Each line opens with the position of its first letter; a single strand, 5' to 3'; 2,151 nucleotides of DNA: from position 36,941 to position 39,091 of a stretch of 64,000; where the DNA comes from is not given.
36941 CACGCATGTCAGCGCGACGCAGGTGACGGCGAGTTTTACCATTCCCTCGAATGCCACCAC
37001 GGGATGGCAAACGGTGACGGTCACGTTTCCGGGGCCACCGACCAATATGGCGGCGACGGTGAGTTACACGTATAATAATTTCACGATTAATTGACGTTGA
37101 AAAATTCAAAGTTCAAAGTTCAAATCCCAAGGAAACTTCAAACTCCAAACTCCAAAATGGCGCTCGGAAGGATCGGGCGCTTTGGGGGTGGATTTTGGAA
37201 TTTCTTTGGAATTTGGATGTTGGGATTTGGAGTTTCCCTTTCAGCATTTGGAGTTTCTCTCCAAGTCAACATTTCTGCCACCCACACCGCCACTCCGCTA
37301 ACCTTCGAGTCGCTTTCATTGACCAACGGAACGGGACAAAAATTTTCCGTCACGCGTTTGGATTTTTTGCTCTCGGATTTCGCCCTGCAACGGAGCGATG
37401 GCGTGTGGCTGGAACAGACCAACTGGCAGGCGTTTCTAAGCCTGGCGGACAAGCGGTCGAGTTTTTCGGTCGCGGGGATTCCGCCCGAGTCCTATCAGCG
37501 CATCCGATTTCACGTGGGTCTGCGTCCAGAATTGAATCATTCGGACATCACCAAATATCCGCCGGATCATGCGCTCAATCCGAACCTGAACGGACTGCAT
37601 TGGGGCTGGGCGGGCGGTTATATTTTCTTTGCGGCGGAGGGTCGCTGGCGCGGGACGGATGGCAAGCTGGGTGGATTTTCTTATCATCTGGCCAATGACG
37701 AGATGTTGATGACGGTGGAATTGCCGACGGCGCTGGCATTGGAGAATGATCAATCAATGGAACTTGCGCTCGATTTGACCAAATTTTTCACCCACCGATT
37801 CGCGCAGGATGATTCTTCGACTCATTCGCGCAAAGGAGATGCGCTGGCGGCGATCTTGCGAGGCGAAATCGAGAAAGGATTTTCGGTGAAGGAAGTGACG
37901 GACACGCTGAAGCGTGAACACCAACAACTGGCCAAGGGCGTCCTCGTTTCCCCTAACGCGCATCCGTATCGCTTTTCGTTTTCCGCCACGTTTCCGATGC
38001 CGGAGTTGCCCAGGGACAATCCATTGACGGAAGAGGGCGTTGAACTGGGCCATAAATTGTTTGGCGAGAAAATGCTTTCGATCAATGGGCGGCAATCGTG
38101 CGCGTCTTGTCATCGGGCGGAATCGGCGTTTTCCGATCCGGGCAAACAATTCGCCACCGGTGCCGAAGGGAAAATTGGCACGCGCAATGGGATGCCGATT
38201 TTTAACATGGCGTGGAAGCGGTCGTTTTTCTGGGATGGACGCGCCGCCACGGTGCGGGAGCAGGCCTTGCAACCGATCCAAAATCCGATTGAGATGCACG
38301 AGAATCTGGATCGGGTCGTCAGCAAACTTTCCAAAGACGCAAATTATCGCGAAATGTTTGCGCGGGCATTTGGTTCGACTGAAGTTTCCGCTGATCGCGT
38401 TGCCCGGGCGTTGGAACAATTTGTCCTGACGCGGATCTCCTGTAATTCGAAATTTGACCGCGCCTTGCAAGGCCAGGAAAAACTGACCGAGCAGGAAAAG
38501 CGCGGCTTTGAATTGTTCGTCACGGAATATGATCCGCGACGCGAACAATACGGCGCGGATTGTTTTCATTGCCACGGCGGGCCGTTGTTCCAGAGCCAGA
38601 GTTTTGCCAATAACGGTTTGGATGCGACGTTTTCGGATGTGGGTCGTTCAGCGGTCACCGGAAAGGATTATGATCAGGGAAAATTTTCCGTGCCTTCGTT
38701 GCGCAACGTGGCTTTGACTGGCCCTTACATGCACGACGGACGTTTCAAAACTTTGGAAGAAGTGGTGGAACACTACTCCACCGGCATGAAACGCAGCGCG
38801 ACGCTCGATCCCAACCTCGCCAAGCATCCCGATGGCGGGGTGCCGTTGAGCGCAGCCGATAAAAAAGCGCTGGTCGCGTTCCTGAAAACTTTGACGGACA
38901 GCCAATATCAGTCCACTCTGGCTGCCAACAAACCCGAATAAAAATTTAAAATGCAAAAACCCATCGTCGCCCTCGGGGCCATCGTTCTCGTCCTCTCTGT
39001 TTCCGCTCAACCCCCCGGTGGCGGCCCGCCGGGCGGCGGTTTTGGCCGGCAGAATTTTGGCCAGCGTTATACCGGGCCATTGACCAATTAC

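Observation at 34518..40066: Secreted cluster of unknown protein, YHYH protein, MbnP::MbnH-like fusion and second YHYH protein: candidate undescribed periplasmic metal/redox system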

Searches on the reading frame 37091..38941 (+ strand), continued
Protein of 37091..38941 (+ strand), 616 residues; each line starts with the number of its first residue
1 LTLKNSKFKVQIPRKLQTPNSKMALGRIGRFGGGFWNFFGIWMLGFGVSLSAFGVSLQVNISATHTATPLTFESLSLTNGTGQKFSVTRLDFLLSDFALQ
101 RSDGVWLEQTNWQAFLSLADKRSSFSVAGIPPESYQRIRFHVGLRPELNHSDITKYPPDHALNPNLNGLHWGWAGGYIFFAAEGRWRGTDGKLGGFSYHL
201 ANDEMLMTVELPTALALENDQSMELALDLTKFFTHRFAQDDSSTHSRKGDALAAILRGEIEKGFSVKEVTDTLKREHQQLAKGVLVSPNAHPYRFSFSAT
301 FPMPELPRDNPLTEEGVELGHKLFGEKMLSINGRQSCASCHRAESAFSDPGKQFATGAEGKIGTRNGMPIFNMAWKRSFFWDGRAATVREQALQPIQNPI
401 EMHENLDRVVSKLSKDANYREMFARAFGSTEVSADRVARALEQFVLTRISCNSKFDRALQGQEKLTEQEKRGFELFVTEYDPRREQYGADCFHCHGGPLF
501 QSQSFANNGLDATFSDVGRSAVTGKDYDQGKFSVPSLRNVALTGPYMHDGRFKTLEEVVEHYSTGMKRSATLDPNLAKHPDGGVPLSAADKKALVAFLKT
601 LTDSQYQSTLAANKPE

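Call 32: search_protein_families(library=ncbifam, proteins=[L006:1859-3358:-, L006:3361-4014:-, L006:9911-10558:+, L006:6198-7964:+], max_evalue=0.001)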
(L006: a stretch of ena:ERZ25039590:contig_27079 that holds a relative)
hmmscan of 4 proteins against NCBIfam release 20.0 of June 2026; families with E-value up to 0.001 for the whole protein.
L006:1859-3358:- (499 aa): 88 families (the best 25 are shown)
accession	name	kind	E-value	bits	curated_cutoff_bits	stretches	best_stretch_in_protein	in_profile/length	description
TIGR01386.1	cztS_silS_copS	subfamily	2.1e-81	274.2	292.55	1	191-486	165-457/457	heavy metal sensor histidine kinase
NF041735.1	hist_kin_RppB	equivalog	8.8e-59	199.4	400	1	264-486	212-438/438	two-component system sensor histidine kinase RppB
NF046044.1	PnpS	equivalog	2.3e-58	198.1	400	1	268-486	170-390/390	two-component system histidine kinase PnpS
NF040691.1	MtrAB_MtrB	equivalog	4.1e-57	194.3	450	1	195-493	191-498/507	MtrAB system histidine kinase MtrB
NF033092.0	HK_WalK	equivalog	1.4e-55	189.1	725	2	268-487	372-594/594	cell wall metabolism sensor histidine kinase WalK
NF007345.0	PRK09835.1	subfamily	1.2e-54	185.7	423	1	212-487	206-480/482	Cu(+)/Ag(+) sensor histidine kinase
TIGR02966.1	phoR_proteo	equivalog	9.1e-54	182.7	334.2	1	269-484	115-332/333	phosphate regulon sensor histidine kinase PhoR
NF012163.2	BaeS_SmeS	equivalog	1.7e-48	165.7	500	1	187-485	163-456/457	sensor histidine kinase efflux regulator BaeS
NF007837.0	PRK10549.1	equivalog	7.4e-48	163.4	603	1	186-489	162-460/466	envelope stress sensor histidine kinase BaeS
NF033094.0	HK_VanS_O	exception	4.7e-47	160.9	720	1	198-487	54-340/345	vancomycin resistance histidine kinase VanS-O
NF007898.0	PRK10604.1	equivalog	2.4e-41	142.3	478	1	219-489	164-425/433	two-component system sensor histidine kinase RstB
NF045903.1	CuHisKinLciSLeg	equivalog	3.1e-41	142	700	1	208-485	79-356/357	copper-responsive two-component system sensor histidine kinase LciS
NF047874.1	MASE3_PAS_HK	subfamily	1.1e-40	140.1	560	1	269-489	399-627/655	MASE3 domain-containing sensor histidine kinase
NF012226.0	AdeS_HK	equivalog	3.4e-40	138.3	500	1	198-486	67-352/353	two-component sensor histidine kinase AdeS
TIGR02956.1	TMAO_torS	equivalog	8.2e-40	136.7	676.5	1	257-490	451-685/967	TMAO reductase system sensor histidine kinase/response regulator TorS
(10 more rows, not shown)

L006:3361-4014:- (217 aa): 92 families (the best 25 are shown)
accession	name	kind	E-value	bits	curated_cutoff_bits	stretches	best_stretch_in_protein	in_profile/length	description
TIGR01387.1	cztR_silR_copR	subfamily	9.3e-63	211.8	279.2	1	3-214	1-217/218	heavy metal response regulator transcription factor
NF007928.2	PRK10643.1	equivalog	2e-61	207.4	330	1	1-214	1-215/216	two-component system response regulator PmrA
NF041734.1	resp_reg_RppA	equivalog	4.2e-56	189.9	250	1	1-215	1-227/229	two-component system response regulator RppA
NF008567.0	PRK11517.1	equivalog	1.7e-55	187.9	353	1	1-214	1-217/223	response regulator transcription factor HprR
NF041733.1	resp_reg_CseB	equivalog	1.8e-54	184.6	350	1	2-216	2-227/228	two-component system response regulator CseB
NF045944.1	ResRegRpaBCyano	equivalog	3.1e-51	173.9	330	1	4-216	1-228/229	response regulator transcription factor RpaB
NF045991.1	RespRegCtrARhodob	equivalog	1.1e-50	172.5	350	1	1-215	1-221/224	response regulator transcription factor CtrA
NF007663.1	PRK10336.1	equivalog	2.1e-50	171.5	345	1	1-215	1-216/219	quorum sensing response regulator transcription factor QseB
NF012023.0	PRK15479.1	equivalog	1.1e-49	169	337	1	1-217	1-219/224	transcriptional regulator TctD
TIGR02154.1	PhoB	equivalog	1.8e-49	168.1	296.2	1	2-215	4-225/226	phosphate regulon transcriptional regulator PhoB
NF040689.1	MtrAB_MtrA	equivalog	2.3e-49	167.7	300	1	3-213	1-216/219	MtrAB system response regulator MtrA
NF053854.1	RespRegPhoBBctds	equivalog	6.1e-49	166.4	270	1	3-216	1-225/225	two-component system response regulator PhoB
NF007346.1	PRK09836.1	equivalog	1.8e-48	165.3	420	1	1-216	1-222/227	copper/silver response regulator transcription factor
NF040534.1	resp_reg_YycF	equivalog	5.6e-45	153.4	340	1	2-215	2-227/231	response regulator YycF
NF008296.0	PRK11083.1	equivalog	1.7e-44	151.9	273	1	2-216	5-226/228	two-component system response regulator CreB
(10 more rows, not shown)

L006:9911-10558:+ (215 aa): 3 families
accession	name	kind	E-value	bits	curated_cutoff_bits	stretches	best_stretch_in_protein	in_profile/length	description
NF053806.1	lanmdlnLanM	equivalog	4.6e-10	39.7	135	1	60-101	29-71/132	lanmodulin LanM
NF041410.1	XopAW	subfamily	1.7e-09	37.8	120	1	60-173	31-163/235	XopAW family type III secretion system calcium-binding effector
NF008965.0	PRK12309.1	equivalog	1.8e-06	27.2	550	0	60-100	339-379/392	transaldolase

L006:6198-7964:+ (588 aa): 0 families

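Call 33: search_solved_structures(query=window:37091-38941:+, max_evalue=0.01, show_alignments=4)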
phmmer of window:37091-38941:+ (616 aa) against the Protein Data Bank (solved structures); distinct sequences matched with E-value up to 0.01: 30.
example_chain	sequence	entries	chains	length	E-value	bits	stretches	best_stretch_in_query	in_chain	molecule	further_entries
6e1c_A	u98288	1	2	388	4.1e-48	167.8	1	293-605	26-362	Di-heme enzyme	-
1iqc_A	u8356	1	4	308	1.7e-40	142.6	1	306-562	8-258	di-heme peroxidase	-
9qdt_A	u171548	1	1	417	6.1e-39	137.5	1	302-560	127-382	Probable cytochrome c peroxidase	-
3o5c_A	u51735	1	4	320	2.4e-38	135.5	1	313-562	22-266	Cytochrome c551 peroxidase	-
2c1u_A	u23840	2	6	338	2.2e-35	125.7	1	304-565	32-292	DI-HAEM CYTOCHROME C PEROXIDASE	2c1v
6qkn_A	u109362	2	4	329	2.2e-35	125.7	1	303-559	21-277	Cytochrome-c peroxidase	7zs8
6fu3_A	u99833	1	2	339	2.4e-35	125.6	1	303-559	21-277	Protein CcpR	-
3rn1_A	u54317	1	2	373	5.6e-33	117.8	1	315-611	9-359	Methylamine utilization protein MauG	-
3hq9_A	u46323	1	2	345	9.5e-33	117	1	308-560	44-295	Cytochrome c551 peroxidase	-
1eb7_A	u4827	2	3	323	1.4e-32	116.5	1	302-560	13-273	CYTOCHROME C551 PEROXIDASE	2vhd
3rn0_A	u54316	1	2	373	1.7e-32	116.2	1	315-611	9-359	Methylamine utilization protein MauG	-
1nml_A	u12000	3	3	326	2.5e-32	115.6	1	302-602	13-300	di-haem cytochrome c peroxidase | Cytochrome c peroxidase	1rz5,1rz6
3l4m_A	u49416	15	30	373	3.3e-32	115.2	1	315-611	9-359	Methylamine utilization protein mauG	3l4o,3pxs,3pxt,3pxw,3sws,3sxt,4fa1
3rlm_A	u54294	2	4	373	3.5e-32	115.1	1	315-611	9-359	Methylamine utilization protein MauG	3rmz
3hq8_A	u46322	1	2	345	6.5e-32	114.3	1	308-560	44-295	Cytochrome c551 peroxidase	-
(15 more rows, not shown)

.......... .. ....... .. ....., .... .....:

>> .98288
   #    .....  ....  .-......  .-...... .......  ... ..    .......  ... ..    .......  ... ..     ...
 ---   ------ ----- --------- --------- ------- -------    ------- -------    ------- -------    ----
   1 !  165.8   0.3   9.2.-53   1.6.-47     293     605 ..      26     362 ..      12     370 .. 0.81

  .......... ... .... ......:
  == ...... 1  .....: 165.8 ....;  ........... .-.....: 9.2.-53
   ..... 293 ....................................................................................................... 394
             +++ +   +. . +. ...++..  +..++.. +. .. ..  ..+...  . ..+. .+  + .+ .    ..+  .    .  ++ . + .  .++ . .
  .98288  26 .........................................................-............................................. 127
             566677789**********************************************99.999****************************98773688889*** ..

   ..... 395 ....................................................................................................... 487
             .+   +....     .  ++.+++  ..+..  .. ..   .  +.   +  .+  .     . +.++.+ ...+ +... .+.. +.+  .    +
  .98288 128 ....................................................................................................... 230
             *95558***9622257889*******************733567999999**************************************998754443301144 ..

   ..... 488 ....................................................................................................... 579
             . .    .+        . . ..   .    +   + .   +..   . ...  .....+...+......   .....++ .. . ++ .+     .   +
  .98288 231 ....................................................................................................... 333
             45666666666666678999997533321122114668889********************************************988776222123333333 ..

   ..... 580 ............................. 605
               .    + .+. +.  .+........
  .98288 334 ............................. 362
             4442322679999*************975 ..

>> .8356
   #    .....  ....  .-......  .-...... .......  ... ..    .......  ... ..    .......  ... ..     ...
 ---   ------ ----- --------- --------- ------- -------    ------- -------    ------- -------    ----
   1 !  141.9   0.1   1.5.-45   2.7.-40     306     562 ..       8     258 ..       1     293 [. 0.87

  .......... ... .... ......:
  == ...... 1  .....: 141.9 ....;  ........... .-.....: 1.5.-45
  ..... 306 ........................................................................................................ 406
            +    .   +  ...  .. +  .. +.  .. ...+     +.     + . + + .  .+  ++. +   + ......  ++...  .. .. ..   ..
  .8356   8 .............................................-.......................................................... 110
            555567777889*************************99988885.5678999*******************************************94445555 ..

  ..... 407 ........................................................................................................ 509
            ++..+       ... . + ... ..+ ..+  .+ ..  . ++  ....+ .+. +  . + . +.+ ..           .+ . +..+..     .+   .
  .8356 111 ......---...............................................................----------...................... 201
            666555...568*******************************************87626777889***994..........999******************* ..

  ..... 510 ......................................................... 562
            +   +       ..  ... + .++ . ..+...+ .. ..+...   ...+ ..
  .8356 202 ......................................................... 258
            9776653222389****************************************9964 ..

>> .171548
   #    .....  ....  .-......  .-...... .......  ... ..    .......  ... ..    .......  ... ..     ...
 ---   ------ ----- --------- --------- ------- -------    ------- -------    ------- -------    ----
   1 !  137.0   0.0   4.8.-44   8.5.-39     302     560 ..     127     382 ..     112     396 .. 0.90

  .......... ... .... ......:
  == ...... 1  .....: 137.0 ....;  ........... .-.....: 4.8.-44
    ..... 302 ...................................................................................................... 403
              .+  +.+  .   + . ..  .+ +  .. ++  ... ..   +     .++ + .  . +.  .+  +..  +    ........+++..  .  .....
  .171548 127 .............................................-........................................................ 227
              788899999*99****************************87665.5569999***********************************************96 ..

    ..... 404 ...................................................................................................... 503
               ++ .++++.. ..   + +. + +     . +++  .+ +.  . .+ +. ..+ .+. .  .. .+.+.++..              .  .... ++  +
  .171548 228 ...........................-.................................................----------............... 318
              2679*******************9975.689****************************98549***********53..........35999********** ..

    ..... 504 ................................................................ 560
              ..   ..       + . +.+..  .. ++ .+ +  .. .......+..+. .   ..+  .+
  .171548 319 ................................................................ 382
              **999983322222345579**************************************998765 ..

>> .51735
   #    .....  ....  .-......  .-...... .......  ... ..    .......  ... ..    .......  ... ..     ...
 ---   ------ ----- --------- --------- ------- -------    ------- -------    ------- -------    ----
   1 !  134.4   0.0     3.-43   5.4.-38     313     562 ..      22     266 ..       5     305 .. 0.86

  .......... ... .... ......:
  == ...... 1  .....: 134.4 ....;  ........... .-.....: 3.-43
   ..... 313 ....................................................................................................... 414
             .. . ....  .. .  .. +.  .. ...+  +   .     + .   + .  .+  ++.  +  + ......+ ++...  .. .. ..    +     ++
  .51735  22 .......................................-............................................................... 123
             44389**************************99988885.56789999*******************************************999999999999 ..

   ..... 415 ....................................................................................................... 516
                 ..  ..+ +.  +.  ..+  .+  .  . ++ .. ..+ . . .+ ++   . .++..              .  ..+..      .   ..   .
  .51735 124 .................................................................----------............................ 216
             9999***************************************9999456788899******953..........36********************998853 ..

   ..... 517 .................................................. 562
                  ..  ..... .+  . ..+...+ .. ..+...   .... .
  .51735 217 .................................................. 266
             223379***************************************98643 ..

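Call 38: find_encoding_contigs(protein=P0121, flank=10000, max_places=3)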
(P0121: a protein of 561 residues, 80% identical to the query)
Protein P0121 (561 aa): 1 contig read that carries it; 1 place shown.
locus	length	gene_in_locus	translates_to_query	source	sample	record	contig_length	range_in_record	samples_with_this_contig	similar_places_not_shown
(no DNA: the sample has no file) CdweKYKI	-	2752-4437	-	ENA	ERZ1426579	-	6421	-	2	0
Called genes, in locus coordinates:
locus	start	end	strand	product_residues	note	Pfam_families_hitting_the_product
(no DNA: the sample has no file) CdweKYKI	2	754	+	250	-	?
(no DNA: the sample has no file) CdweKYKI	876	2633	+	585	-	PF14240:YHYH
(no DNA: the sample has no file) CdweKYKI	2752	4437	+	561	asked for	PF20243:MbnP, PF00034:Cytochrom_C (faint), PF03150:CCP_MauG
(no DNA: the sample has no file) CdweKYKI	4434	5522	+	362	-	PF14240:YHYH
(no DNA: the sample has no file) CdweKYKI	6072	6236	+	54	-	-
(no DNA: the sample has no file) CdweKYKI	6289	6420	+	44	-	?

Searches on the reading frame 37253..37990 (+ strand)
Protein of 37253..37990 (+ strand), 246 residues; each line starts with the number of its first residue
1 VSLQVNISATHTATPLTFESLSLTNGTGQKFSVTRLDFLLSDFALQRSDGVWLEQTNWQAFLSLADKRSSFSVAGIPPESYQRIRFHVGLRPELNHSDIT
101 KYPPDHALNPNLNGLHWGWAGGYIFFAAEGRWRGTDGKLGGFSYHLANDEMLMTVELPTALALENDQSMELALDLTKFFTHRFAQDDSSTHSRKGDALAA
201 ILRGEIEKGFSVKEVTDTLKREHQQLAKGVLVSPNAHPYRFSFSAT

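Call 26: find_related_loci(query=A1, collection=metagenome_contigs, flank=10000)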
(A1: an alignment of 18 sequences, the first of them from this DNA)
Query A1 (246 aa) in metagenome_contigs; peptide patterns used: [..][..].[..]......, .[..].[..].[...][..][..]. (x = any residue, [..] = any of these).
501 stretches matched a pattern; 408 encode a relative of the query (tblastn E <= 1e-3); the best 80 are kept; 80 distinct loci.
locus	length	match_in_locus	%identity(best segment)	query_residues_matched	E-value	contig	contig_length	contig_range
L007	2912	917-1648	54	3-244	1e-83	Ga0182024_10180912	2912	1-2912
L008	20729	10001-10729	53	3-244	6e-81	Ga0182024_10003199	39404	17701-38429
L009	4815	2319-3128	48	1-245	3e-76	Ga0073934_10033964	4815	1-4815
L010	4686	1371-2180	48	1-245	3e-76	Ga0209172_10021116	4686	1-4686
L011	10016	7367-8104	48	1-245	1e-75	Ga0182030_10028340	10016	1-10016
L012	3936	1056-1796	48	3-244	3e-75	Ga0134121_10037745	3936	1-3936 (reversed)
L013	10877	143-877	46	3-246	7e-73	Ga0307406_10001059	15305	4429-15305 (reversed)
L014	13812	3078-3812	46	3-246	7e-73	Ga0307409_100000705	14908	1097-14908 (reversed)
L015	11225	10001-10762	45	2-244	1e-71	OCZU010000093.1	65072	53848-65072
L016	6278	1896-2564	50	2-222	2e-71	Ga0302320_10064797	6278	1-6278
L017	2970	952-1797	45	2-245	6e-72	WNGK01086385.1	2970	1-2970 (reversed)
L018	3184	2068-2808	46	2-245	2e-71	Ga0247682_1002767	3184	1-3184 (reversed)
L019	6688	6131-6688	58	2-187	7e-70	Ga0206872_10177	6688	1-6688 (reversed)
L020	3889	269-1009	47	3-245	3e-70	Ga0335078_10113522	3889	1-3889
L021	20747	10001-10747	46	2-245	3e-70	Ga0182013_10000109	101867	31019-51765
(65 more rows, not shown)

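Call 34: search_solved_structures(query=A1, max_evalue=10, show_alignments=3)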
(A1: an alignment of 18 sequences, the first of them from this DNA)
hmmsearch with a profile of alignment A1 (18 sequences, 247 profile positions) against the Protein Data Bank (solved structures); distinct sequences matched with E-value up to 10: 0.
